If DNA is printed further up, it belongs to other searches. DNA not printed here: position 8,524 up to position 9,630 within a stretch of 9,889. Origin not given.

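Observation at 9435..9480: Chaperone start codon likely mis-set by naive ORF calling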

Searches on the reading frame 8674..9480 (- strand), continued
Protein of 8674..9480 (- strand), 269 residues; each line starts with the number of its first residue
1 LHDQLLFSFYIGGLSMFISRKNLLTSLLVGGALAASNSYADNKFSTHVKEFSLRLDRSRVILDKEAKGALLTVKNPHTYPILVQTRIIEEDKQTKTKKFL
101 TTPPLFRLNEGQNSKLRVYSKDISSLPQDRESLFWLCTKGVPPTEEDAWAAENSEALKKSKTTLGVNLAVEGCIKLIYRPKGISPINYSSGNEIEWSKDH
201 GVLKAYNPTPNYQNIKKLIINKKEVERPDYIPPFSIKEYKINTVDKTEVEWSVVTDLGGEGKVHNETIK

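Call 23: find_encoding_contigs(protein=P0009, flank=6000, max_places=1)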
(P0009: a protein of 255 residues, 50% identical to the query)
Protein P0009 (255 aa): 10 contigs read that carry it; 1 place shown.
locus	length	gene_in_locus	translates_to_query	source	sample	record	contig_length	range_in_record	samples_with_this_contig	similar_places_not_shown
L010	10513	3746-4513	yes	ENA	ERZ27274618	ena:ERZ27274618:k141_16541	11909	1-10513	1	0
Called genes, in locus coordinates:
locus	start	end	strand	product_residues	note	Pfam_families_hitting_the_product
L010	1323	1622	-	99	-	PF01527:HTH_Tnp_1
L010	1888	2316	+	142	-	PF01548:DEDD_Tnp_IS110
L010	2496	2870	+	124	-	PF02371:Transposase_20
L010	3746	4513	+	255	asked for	PF00345:PapD_N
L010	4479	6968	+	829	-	PF13954:PapC_N, PF00577:Usher, PF13953:PapC_C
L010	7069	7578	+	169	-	-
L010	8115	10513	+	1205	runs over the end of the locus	PF02395:Peptidase_S6, PF24078:Beta-sol_PIC_HAP1_IgA0_2nd, PF03212:Pertactin, PF03797:Autotransporter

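Call 24: find_encoding_contigs(protein=P0010, flank=6000, max_places=1)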
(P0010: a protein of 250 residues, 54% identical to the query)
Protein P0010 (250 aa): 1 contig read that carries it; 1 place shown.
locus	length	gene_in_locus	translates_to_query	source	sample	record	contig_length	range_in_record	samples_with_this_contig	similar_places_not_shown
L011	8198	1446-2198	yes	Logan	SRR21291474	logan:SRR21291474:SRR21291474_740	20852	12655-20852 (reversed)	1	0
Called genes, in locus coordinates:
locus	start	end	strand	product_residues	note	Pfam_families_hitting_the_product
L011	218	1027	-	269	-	PF12833:HTH_18, PF00165:HTH_AraC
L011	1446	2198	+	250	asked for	PF00345:PapD_N, PF02753:PapD_C (weak)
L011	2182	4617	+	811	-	PF13954:PapC_N, PF00577:Usher, PF13953:PapC_C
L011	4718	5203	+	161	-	-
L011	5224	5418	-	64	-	-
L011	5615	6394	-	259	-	PF02675:AdoMet_dc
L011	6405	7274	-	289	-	PF17284:Spermine_synt_N, PF01564:Spermine_synth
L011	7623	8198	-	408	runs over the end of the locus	-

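Call 25: find_encoding_contigs(protein=P0004, flank=6000, max_places=1)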
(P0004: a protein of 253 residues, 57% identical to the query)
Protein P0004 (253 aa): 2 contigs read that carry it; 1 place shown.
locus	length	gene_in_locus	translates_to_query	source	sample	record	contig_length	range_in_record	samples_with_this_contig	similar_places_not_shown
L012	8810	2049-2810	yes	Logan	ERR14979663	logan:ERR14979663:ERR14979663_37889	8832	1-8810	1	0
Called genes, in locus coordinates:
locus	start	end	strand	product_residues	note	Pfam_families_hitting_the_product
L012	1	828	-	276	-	?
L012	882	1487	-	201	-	-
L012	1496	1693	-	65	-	-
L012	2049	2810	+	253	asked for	PF00345:PapD_N, PF02753:PapD_C (weak)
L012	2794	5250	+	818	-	PF13954:PapC_N, PF00577:Usher, PF13953:PapC_C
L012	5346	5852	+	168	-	PF06443:SEF14_adhesin (weak)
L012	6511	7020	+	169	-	-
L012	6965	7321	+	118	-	PF12833:HTH_18, PF00165:HTH_AraC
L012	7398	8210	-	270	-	PF00165:HTH_AraC (faint), PF12833:HTH_18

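Call 27: search_protein_families(proteins=[window:8674-9435:-], library=ncbifam, max_evalue=0.01)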
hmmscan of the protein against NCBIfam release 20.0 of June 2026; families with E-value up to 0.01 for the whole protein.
window:8674-9435:- (254 aa): 20 families
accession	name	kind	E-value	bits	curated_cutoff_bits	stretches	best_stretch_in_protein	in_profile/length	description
NF011770.1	PRK15224.1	exception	6.7e-47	160.1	475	1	10-248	11-240/246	pili assembly chaperone SafB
NF011823.0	PRK15295.1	equivalog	2.7e-36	125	309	1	30-250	14-224/227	fimbrial assembly chaperone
NF011827.0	PRK15299.1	equivalog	1.2e-33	116.4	375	1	39-252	25-226/227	fimbrial chaperone protein StiB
NF011773.0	PRK15233.1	exception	2.2e-28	99.3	352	1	19-222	23-220/250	SEF14/SEF18 fimbria chaperone SefB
NF011755.1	PRK15208.1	exception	1.5e-24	86.7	360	1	39-249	21-220/225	long polar fimbrial biogenesis chaperone LpfB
NF007398.0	PRK09926.1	equivalog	2.8e-22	79.4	285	1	41-247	30-241/246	fimbrial chaperone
NF011790.0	PRK15254.1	equivalog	1.7e-19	70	370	1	37-203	25-179/247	fimbrial chaperone protein StdC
NF011818.0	PRK15290.1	equivalog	6e-18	65.1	317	1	51-243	53-233/243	fimbrial chaperone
NF011758.0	PRK15211.1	equivalog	1.1e-17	64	248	1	40-214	27-187/230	fimbrial chaperone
NF011742.0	PRK15195.1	equivalog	5.9e-17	61.7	327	1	40-244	29-220/230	type 1 fimbria chaperone FimC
NF008483.0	PRK11385.1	equivalog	5.7e-14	51.9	357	1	69-245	65-227/236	fimbrial chaperone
NF011782.0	PRK15246.1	equivalog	1.4e-13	50.6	277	1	37-243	30-230/252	fimbrial assembly chaperone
NF011764.0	PRK15218.1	equivalog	9.1e-13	48.1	372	1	44-254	26-223/226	fimbrial assembly chaperone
NF011739.0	PRK15192.1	equivalog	9.6e-13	47.9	296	1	58-243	44-220/234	pili/flagellar-assembly chaperone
NF011735.0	PRK15188.1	equivalog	1.5e-12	47.3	365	1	34-210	25-188/228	fimbrial chaperone protein BcfB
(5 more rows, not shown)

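Call 29: search_solved_structures(query=window:8674-9480:-, max_evalue=0.00001, show_alignments=2)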
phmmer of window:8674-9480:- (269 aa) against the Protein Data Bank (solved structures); distinct sequences matched with E-value up to 0.00001: 26.
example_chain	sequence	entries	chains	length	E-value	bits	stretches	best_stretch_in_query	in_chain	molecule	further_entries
4djm_A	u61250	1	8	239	1.5e-50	175.2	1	42-264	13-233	DraB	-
1p5u_A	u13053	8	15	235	6.5e-41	143.6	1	42-267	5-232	Chaperone protein Caf1M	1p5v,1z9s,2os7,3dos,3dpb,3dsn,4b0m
2co6_B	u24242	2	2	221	1.5e-40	142.4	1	44-262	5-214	PUTATIVE FIMBRIAE ASSEMBLY CHAPERONE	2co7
4az8_A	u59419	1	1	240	5.9e-40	140.4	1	42-267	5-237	CHAPERONE PROTEIN CAF1M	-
4ayf_A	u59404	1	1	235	1.2e-39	139.5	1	42-267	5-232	CHAPERONE PROTEIN CAF1M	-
4ay0_A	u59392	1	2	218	3.5e-37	131.4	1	42-267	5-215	CHAPERONE PROTEIN CAF1M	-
1l4i_A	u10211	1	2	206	9.6e-18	67.6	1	55-233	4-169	SfaE PROTEIN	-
6e14_C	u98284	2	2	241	1.2e-15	60.8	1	52-258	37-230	Chaperone protein FimC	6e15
1qun_A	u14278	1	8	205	1.2e-15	60.8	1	55-258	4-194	PAPD-LIKE CHAPERONE FIMC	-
1kiu_A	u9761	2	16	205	1.2e-15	60.7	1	55-258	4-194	CHAPERONE PROTEIN FimC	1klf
9fw9_C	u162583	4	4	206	1.3e-15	60.7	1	55-258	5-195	Chaperone protein FimC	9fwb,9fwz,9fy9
3rfz_C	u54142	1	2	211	1.3e-15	60.6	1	55-258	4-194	Chaperone protein fimC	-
9bog_C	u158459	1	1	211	1.4e-15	60.6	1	55-258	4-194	Type 1 fimbria chaperone FimC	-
9fx8_C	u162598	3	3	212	1.4e-15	60.5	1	55-258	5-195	Chaperone protein FimC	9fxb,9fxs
1bf8_A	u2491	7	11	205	1.4e-15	60.5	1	56-258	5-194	CHAPERONE PROTEIN FIMC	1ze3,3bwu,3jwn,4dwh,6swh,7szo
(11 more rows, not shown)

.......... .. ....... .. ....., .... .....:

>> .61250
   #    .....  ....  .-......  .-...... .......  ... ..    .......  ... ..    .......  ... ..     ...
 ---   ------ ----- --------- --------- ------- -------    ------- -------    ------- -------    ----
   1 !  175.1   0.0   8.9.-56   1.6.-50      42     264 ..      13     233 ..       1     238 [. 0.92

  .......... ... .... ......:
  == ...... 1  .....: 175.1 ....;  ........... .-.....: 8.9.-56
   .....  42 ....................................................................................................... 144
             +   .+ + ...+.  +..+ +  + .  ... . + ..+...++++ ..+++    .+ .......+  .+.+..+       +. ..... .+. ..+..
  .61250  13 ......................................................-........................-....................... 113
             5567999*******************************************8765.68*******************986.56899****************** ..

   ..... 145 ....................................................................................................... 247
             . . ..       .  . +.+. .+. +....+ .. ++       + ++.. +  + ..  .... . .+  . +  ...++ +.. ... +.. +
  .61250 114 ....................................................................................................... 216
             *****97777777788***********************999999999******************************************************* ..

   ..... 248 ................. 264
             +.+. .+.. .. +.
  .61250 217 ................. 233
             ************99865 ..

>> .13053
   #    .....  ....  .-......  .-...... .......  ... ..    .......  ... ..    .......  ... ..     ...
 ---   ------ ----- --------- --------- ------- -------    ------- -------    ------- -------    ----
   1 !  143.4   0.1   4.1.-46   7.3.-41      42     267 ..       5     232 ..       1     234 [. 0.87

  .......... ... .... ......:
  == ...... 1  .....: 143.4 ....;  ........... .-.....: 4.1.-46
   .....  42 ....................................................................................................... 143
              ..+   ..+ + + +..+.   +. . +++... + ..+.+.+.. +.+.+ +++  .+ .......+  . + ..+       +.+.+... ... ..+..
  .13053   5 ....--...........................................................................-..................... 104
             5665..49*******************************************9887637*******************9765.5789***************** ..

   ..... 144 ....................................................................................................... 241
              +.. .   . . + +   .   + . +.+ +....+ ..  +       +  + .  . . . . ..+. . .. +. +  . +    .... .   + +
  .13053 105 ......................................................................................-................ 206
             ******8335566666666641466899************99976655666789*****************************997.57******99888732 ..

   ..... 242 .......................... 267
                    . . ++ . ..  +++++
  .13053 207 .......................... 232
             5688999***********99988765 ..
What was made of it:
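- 8671..9435 (-): Periplasmic fimbrial chaperone gene, preferred model (254 aa plus stop). It is an FGL-type PapD-like chaperone. PDB matches are DraB (1.5e-50) and Caf1M (6.5e-41) (call 29).
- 9361..9435 (-): Predicted Sec signal peptide of 25 residues, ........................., with cleavage before DNK. Mature Caf1M and DraB align from just after this point (call 29).
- On PapD-like periplasmic chaperone (FGL subfamily): They align with the SRIIY, CIKL and WLCVKG motifs of Caf1M (call 29).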

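Call 30: list_cluster_members(proteins=[window:8674-9435:-, window:8674-9480:-])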
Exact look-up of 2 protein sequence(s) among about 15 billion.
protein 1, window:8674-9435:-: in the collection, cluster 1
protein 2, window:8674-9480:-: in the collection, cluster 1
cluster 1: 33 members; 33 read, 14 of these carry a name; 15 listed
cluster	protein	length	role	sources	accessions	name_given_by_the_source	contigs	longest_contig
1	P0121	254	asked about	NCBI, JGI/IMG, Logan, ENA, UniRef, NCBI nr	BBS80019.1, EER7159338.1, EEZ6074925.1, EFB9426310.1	fimbria/pilus periplasmic chaperone [Escherichia coli] | P pilus assembly chaperone PapD | fimbria/pilus periplasmic chaperone n=1 Tax=Escherichia coli TaxID=562 RepID=UPI000B42A05D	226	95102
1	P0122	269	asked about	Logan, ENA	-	-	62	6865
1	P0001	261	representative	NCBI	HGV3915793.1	TPA: fimbria/pilus periplasmic chaperone, partial [Escherichia coli]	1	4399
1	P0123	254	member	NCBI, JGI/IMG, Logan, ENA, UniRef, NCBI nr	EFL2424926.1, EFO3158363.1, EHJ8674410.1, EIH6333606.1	TPA: fimbria/pilus periplasmic chaperone [Escherichia coli] | P pilus assembly chaperone PapD | fimbria/pilus periplasmic chaperone n=1 Tax=Escherichia coli TaxID=562 RepID=UPI0004D9CD4C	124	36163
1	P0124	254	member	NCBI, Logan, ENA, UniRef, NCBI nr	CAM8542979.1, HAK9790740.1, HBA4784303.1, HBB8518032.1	fimbria/pilus periplasmic chaperone [Escherichia coli] | fimbria/pilus periplasmic chaperone n=1 Tax=Escherichia coli TaxID=562 RepID=UPI001996EF7B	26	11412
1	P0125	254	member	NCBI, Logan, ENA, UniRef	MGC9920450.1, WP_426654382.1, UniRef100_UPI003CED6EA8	fimbria/pilus periplasmic chaperone [Escherichia coli] | fimbria/pilus periplasmic chaperone n=1 Tax=Escherichia coli TaxID=562 RepID=UPI003CED6EA8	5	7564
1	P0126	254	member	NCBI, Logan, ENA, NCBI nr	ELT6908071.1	fimbria/pilus periplasmic chaperone [Salmonella enterica]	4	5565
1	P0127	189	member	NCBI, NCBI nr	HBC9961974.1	TPA: fimbria/pilus periplasmic chaperone, partial [Escherichia coli] | fimbria/pilus periplasmic chaperone [Escherichia coli]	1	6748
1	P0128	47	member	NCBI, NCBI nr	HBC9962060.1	TPA: chaperone protein AfaB, partial [Escherichia coli] | chaperone protein AfaB [Escherichia coli]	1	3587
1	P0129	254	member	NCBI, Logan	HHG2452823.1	TPA: fimbria/pilus periplasmic chaperone [Escherichia coli]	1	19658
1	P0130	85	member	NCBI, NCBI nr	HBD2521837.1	TPA: chaperone protein AfaB, partial [Escherichia coli] | chaperone protein AfaB [Escherichia coli]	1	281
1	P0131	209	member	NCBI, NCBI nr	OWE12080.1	hypothetical protein A8M41_21325 [Escherichia coli]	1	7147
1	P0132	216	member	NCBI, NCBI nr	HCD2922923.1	TPA: molecular chaperone, partial [Escherichia coli] | molecular chaperone [Escherichia coli]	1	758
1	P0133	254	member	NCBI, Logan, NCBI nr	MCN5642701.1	fimbria/pilus periplasmic chaperone [Escherichia coli]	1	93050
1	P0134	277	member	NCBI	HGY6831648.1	TPA: fimbria/pilus periplasmic chaperone, partial [Escherichia coli]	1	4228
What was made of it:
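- The 254-aa form is on 226 contigs across NCBI, JGI and UniRef (call 30). Some automated callers do output the 269-aa form (62 contigs in Logan and ENA, call 30). The 269-aa form exists in automated calls on 62 contigs (call 30).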

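Call 48: profile_search(protein=window:8674-9480:-)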
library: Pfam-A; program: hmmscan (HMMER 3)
A. the first sequence (269 residues): domains with independent E <= 10: 3; with E <= 0.001: 2
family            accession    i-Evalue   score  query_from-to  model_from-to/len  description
PapD_N            PF00345.26    1.3e-31   109.6      53-183         2-125/126  Pili and flagellar-assembly chaperone, PapD N-terminal domain
PapD_C            PF02753.23    7.6e-06    26.6     207-260         3-61/63  Pili assembly chaperone PapD, C-terminal domain
Robl_LC7          PF03259.23       0.66    10.2      29-74         45-90/91  Roadblock/LC7 domain
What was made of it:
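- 8671..9435 (-): Pfam finds PapD_N (1.3e-31) and PapD_C (7.6e-06) (call 48).
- On PapD-like periplasmic chaperone (FGL subfamily): Pfam finds PF00345 at 1.3e-31 (residues 53-183 of the long form) and PF02753 at 7.6e-06 (call 48).
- Closest known: FGL-type periplasmic chaperones DraB. Same: It has the two PapD domains (call 48).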

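Call 50: find_encoding_contigs(protein=P0123, flank=700, max_places=3)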
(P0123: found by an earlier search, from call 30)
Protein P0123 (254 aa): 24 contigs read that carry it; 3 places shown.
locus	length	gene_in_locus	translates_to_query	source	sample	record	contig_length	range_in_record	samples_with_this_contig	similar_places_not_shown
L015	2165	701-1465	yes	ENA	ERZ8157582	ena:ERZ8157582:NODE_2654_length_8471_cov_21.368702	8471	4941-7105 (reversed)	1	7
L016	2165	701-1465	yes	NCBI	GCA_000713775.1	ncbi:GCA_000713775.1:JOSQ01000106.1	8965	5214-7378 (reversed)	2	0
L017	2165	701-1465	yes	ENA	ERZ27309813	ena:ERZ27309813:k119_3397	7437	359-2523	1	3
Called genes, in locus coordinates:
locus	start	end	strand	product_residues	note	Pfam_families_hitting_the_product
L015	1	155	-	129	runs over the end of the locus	PF01527:HTH_Tnp_1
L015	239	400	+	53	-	PF01610:DDE_Tnp_ISL3 (weak)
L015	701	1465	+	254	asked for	PF00345:PapD_N, PF02753:PapD_C (weak)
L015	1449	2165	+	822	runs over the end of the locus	PF13954:PapC_N, PF00577:Usher, PF13953:PapC_C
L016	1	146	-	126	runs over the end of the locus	PF01527:HTH_Tnp_1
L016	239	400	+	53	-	PF01610:DDE_Tnp_ISL3 (weak)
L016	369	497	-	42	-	-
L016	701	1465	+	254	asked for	PF00345:PapD_N, PF02753:PapD_C (weak)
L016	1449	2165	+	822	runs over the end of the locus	PF13954:PapC_N, PF00577:Usher, PF13953:PapC_C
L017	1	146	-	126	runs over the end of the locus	PF01527:HTH_Tnp_1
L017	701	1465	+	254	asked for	PF00345:PapD_N, PF02753:PapD_C (weak)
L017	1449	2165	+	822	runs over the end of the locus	PF13954:PapC_N, PF00577:Usher, PF13953:PapC_C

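Call 51: find_encoding_contigs(protein=P0124, flank=700, max_places=2)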
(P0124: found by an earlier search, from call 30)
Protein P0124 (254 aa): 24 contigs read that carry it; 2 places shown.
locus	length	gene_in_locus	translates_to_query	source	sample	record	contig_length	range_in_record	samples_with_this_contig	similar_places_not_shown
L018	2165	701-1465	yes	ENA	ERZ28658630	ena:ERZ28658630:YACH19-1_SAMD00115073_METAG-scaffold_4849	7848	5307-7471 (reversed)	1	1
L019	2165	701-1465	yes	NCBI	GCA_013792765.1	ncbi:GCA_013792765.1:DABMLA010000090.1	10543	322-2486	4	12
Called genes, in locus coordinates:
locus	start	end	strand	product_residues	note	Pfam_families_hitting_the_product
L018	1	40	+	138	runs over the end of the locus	?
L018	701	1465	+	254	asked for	PF00345:PapD_N, PF02753:PapD_C (weak)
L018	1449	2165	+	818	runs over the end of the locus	PF13954:PapC_N, PF00577:Usher, PF13953:PapC_C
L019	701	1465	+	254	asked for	PF00345:PapD_N, PF02753:PapD_C (weak)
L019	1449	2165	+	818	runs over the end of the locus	PF13954:PapC_N, PF00577:Usher, PF13953:PapC_C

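Call 52: find_encoding_contigs(protein=P0126, flank=700, max_places=2)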
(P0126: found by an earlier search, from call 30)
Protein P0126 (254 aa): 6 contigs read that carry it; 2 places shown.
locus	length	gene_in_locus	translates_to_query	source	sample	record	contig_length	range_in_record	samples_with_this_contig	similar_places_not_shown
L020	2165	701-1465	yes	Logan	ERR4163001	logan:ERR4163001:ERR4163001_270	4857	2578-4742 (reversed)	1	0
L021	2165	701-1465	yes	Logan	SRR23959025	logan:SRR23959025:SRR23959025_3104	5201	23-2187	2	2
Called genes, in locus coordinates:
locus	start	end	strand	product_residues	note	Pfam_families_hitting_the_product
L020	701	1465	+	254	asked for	PF00345:PapD_N, PF02753:PapD_C (weak)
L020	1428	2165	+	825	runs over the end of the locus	PF13954:PapC_N, PF00577:Usher, PF13953:PapC_C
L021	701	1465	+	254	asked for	PF00345:PapD_N, PF02753:PapD_C (weak)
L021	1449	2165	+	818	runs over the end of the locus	PF13954:PapC_N, PF00577:Usher, PF13953:PapC_C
